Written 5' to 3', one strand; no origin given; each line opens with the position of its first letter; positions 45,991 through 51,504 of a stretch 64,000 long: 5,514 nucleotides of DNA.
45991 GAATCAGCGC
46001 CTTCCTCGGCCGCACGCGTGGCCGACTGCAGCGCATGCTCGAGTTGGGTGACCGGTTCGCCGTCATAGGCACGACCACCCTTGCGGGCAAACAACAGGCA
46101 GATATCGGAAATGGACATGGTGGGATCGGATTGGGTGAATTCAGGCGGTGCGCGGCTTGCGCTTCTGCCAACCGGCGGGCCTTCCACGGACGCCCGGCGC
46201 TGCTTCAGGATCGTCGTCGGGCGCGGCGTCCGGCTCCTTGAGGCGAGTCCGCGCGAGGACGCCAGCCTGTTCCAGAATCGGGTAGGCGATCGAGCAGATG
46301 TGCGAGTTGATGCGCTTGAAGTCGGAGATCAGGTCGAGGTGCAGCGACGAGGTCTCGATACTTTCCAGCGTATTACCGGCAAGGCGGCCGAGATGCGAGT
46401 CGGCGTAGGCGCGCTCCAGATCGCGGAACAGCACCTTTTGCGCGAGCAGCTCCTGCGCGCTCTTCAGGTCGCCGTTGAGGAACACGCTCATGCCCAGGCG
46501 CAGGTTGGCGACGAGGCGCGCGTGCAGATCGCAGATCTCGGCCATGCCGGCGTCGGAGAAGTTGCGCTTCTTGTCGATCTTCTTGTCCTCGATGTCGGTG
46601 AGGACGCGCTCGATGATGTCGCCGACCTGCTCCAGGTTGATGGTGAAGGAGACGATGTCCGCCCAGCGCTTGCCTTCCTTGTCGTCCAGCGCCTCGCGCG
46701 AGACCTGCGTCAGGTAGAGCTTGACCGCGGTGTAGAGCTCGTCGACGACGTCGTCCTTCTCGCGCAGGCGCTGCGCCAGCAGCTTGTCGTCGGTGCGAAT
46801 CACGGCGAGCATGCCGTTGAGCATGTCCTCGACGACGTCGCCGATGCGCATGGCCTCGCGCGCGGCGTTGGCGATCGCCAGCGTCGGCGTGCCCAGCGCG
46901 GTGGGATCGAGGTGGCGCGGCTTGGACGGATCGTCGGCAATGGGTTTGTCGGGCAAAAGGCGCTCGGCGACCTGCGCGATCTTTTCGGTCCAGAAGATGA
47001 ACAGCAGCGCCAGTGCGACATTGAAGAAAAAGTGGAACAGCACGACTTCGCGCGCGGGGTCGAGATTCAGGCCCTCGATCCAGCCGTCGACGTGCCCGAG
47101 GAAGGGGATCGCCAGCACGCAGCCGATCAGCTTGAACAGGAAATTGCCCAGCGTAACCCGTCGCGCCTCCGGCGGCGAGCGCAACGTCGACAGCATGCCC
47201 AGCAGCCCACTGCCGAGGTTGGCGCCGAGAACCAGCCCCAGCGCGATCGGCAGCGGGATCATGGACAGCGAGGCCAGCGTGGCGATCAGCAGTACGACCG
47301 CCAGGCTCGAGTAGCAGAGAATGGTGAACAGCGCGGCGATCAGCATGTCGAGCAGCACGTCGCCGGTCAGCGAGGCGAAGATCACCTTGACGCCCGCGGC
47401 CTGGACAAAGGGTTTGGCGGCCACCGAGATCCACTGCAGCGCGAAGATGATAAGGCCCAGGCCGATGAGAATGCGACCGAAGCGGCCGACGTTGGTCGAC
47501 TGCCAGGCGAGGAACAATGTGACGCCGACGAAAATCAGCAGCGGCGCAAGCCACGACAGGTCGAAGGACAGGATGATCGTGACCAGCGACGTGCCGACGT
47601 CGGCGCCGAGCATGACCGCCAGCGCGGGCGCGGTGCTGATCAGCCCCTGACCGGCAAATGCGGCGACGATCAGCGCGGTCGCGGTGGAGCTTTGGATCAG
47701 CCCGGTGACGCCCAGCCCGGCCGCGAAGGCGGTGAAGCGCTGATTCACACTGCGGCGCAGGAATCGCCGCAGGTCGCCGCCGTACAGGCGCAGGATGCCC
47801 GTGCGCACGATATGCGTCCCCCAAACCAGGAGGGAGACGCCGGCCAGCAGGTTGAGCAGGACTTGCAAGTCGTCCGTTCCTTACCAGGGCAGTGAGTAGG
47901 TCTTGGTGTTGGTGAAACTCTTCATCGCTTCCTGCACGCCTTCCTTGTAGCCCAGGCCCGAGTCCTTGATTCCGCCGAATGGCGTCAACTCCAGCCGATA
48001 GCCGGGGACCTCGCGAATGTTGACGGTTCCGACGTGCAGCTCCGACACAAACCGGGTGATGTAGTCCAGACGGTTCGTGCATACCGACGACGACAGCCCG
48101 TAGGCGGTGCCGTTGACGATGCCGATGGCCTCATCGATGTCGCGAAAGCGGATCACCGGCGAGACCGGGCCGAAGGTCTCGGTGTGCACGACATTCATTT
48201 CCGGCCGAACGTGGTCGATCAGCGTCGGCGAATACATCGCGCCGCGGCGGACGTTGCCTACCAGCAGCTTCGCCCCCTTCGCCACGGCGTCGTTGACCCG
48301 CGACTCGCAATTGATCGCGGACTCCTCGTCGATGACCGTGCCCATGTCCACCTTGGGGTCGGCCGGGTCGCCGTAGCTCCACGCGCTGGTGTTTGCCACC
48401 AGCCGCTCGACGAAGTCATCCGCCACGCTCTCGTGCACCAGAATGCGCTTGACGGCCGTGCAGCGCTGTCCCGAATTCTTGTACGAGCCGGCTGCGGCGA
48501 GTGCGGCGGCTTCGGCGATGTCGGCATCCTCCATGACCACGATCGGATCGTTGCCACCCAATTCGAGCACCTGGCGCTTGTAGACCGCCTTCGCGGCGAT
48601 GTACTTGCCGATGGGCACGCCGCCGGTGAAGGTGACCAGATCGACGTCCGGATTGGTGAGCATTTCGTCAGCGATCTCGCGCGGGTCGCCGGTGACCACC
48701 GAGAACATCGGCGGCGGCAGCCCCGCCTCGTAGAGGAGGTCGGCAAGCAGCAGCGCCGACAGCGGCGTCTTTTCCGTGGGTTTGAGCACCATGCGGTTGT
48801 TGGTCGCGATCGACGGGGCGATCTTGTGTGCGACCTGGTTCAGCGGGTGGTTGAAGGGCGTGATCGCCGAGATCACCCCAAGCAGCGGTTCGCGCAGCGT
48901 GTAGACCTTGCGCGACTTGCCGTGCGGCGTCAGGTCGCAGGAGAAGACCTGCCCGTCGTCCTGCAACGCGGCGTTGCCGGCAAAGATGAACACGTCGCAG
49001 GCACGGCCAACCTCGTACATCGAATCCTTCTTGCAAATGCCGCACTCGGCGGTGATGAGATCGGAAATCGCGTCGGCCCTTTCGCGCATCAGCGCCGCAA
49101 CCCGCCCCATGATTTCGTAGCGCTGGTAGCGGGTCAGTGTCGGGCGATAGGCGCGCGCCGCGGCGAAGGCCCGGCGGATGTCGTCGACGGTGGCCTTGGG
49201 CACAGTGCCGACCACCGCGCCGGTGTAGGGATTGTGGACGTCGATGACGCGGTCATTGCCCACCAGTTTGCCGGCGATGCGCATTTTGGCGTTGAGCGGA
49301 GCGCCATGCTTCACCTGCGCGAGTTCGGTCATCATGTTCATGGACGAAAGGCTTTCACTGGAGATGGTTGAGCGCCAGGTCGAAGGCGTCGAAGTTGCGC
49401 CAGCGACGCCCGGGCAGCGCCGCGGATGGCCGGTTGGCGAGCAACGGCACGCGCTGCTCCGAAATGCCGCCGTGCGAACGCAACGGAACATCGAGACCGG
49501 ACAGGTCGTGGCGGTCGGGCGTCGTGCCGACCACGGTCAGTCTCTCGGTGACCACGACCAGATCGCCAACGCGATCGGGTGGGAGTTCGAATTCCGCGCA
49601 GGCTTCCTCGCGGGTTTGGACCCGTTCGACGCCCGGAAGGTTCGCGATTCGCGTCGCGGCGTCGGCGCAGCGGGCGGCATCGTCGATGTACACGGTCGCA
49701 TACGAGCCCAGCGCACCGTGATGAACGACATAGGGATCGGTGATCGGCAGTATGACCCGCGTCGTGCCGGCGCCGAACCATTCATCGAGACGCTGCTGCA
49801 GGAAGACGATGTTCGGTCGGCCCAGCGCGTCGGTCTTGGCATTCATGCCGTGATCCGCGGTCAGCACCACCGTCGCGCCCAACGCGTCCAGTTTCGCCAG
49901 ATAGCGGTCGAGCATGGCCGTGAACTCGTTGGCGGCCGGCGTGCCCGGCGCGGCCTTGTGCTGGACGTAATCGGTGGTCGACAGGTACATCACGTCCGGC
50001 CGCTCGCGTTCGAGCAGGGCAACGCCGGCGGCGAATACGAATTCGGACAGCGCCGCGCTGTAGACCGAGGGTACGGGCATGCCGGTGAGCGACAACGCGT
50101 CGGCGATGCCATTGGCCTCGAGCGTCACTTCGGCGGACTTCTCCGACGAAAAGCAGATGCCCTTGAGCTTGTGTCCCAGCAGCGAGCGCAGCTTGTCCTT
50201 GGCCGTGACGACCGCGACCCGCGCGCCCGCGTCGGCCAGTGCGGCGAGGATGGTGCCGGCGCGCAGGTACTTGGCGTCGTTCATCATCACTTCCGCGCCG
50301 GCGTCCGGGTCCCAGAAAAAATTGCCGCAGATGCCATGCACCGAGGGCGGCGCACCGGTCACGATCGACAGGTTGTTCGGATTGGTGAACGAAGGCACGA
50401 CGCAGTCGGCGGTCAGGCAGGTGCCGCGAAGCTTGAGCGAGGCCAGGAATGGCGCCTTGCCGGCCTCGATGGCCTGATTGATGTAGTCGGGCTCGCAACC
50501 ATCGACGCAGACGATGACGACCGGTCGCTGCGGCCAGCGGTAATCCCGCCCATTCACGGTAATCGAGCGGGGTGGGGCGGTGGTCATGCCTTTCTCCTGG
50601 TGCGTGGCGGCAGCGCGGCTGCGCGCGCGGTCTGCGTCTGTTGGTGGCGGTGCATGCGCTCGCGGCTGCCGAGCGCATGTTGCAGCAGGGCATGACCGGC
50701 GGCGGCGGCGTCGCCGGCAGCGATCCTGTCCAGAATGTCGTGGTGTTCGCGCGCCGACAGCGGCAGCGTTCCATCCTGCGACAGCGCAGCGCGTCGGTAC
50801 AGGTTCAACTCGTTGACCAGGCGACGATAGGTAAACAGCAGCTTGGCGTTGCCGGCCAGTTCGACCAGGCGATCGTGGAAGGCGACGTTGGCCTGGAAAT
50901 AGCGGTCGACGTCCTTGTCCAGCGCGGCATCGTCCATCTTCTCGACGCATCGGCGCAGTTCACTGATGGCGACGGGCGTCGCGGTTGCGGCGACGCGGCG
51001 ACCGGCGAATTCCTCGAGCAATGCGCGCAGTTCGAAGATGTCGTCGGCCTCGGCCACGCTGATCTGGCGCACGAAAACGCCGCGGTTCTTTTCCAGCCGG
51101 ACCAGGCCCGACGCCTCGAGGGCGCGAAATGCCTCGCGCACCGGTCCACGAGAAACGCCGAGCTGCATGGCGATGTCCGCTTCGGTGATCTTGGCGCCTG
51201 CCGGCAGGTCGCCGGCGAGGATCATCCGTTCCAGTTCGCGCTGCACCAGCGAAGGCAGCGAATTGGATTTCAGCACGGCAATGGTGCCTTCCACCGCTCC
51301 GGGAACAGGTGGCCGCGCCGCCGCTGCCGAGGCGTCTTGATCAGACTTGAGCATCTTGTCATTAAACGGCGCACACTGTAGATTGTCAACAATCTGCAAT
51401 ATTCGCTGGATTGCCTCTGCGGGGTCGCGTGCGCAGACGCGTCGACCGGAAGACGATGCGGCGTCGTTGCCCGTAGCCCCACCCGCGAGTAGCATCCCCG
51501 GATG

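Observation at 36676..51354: Ten co-directional, tightly packed genes fuse a PhnR-PhnA-PhnY phosphonate operon to a DMGDH-like/formate-dehydrogenase C1 module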

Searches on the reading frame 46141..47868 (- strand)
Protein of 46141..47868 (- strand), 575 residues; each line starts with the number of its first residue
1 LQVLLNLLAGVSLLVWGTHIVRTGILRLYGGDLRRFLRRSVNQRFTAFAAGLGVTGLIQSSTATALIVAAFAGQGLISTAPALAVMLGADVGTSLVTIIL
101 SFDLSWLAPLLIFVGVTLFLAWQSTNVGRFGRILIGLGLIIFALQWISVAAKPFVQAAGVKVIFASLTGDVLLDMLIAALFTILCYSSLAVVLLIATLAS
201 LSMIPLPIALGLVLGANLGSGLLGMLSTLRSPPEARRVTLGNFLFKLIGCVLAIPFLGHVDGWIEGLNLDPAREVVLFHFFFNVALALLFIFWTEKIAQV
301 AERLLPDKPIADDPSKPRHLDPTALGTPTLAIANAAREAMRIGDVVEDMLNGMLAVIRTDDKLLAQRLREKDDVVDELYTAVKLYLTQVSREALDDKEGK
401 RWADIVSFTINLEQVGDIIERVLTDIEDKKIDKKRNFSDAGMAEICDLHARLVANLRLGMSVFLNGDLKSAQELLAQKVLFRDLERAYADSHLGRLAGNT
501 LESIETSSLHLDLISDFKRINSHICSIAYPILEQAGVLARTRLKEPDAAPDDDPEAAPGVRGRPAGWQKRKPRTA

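Call 3: search_protein_families(library=pfam, proteins=[window:46141-47868:-])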
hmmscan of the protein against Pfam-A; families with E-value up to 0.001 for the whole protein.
window:46141-47868:- (575 aa): 2 families
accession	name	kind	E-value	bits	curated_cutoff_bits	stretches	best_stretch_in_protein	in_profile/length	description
PF02690.20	Na_Pi_cotrans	-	6.5e-43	146.5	29.1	2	13-148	1-136/137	Na+/Pi-cotransporter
PF01895.24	PhoU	-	1.9e-17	63.9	23.5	2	341-423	3-86/89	PhoU domain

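Call 4: search_protein_families(library=ncbifam, proteins=[window:46141-47868:-])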
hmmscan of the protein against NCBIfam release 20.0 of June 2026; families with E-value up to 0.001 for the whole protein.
window:46141-47868:- (575 aa): 4 families
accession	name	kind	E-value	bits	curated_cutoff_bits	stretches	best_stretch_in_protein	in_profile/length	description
TIGR00704.1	NaPi_cotrn_rel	hypoth_equivalog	2.1e-80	270.7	210.1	1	1-308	1-308/308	Na/Pi-cotransporter II-related protein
TIGR01013.1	2a58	subfamily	6.8e-78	262.6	306.15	2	99-521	33-456/456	sodium-dependent inorganic phosphate transporter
NF037997.1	Na_Pi_symport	subfamily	3.4e-36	125.2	50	1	11-299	5-292/294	Na/Pi symporter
TIGR02135.1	phoU_full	equivalog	4e-08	33.1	130.25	1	337-423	116-200/212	phosphate signaling complex protein PhoU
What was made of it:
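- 46141..47868 (-): Na/Pi cotransporter-related protein with PhoU domains. PF02690 + PF01895; TIGR00704 271 bits (calls 3, 4).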

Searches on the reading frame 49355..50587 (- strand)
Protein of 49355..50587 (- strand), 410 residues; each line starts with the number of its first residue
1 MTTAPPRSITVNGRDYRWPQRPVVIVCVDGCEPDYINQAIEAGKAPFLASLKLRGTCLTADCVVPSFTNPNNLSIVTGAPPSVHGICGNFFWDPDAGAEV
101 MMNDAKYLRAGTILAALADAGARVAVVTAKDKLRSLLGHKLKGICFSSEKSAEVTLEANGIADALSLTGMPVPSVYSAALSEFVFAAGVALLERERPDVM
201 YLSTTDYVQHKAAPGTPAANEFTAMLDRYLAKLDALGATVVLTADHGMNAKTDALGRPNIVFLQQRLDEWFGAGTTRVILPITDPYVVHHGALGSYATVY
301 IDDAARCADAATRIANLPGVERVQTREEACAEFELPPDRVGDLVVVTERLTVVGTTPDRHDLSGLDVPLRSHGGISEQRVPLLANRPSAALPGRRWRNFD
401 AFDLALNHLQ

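Call 3: search_protein_families(library=pfam, proteins=[window:49355-50587:-])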
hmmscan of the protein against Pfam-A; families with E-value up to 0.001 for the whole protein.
window:49355-50587:- (410 aa): 1 family
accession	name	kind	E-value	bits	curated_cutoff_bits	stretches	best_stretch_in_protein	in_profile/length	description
PF01663.27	Phosphodiest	-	8e-33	114.9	23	1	23-355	1-325/342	Type I phosphodiesterase / nucleotide pyrophosphatase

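Call 4: search_protein_families(library=ncbifam, proteins=[window:49355-50587:-])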
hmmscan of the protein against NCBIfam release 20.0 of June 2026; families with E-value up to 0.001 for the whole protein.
window:49355-50587:- (410 aa): 2 families
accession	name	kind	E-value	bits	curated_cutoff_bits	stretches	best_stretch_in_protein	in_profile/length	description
TIGR02335.1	hydr_PhnA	equivalog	2.9e-186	619.5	407.55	1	9-410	1-408/408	phosphonoacetate hydrolase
NF042991.1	alk_phos_PafA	equivalog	4.2e-05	22.2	650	0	64-136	83-157/554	alkaline phosphatase PafA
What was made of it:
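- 49355..50587 (-): phnA, phosphonoacetate hydrolase. TIGR02335 620 bits (cut-off 408), call 4.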

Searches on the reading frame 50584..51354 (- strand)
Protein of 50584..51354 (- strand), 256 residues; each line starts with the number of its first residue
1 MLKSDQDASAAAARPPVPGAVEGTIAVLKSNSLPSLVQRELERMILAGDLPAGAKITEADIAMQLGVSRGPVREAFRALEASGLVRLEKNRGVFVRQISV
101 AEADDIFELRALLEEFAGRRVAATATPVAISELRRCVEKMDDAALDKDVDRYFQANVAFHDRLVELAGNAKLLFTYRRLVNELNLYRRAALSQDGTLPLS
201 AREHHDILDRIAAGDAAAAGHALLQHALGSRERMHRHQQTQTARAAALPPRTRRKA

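Call 3: search_protein_families(library=pfam, proteins=[window:50584-51354:-])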
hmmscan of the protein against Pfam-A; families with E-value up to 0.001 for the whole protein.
window:50584-51354:- (256 aa): 4 families
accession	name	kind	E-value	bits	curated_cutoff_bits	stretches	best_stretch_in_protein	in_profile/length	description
PF07729.17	FCD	-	3e-28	99.2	24.3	1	105-226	1-122/125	FCD domain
PF00392.27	GntR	-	1.8e-16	60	27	1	37-95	5-64/64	Bacterial regulatory proteins, gntR family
PF13412.12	HTH_24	-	0.00025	21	21.9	1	54-86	16-48/48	Winged helix-turn-helix DNA-binding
PF13545.12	HTH_Crp_2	-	0.00089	19.6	27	0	55-96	22-62/70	Crp-like helix-turn-helix domain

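Call 4: search_protein_families(library=ncbifam, proteins=[window:50584-51354:-])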
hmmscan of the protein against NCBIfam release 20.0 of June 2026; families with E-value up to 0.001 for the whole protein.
window:50584-51354:- (256 aa): 20 families
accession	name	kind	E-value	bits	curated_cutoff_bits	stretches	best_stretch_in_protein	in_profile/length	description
TIGR03338.1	phnR_burk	equivalog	9.6e-86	286.8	271.5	1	24-233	3-212/212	phosphonate utilization associated transcriptional regulator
NF003011.0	PRK03837.1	subfamily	8.2e-24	84.5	260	1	32-240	13-239/241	transcriptional regulator NanR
NF007741.0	PRK10421.1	equivalog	3.2e-16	59.5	311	2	105-245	100-246/262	transcriptional regulator LldR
NF007001.0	PRK09464.1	equivalog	4.7e-13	49.3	330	1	29-226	7-224/254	pyruvate dehydrogenase complex transcriptional repressor PdhR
NF008504.0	PRK11414.1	equivalog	1.7e-12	47.5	225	1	29-162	8-141/221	GntR family transcriptional regulator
NF007442.0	PRK09990.1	equivalog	1.7e-12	47.4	301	1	34-181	12-178/256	transcriptional regulator GlcC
NF008576.0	PRK11534.1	equivalog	4.1e-10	39.7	218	1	39-228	14-211/225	DNA-binding transcriptional regulator CsiR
TIGR02018.2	his_ut_repres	equivalog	1.7e-08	34.1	220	1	37-120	4-86/226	histidine utilization transcriptional repressor HutC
TIGR02325.1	C_P_lyase_phnF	equivalog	1.6e-07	31.2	156.8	1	37-97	13-74/238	phosphonate metabolism transcriptional regulator PhnF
NF052282.1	PLP_TF_PdxR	equivalog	4.5e-06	26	320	1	36-102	5-72/448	MocR-like pyridoxine biosynthesis transcription factor PdxR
NF007292.0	PRK09764.1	equivalog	4.5e-06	26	281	1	43-144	16-115/240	GntR family transcriptional regulator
NF052286.1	ecto_TF_EhuR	exception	1.4e-05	23.9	480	1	38-106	17-86/458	MocR-like ectoine utilization transcription factor EhuR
TIGR03337.1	phnR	equivalog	8.6e-05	22.3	296.75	1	37-96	6-66/231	phosphonate utilization transcriptional regulator PhnR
NF008571.0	PRK11523.1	equivalog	9e-05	22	396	1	36-102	12-84/258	transcriptional regulator ExuR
TIGR02404.1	trehalos_R_Bsub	equivalog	0.00016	21.4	211.95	1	37-99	5-68/233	trehalose operon repressor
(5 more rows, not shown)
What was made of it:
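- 50584..51354 (-): phnR, a GntR/FCD regulator of phosphonate utilisation. TIGR03338 287 bits (cut-off 271.5), call 4.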
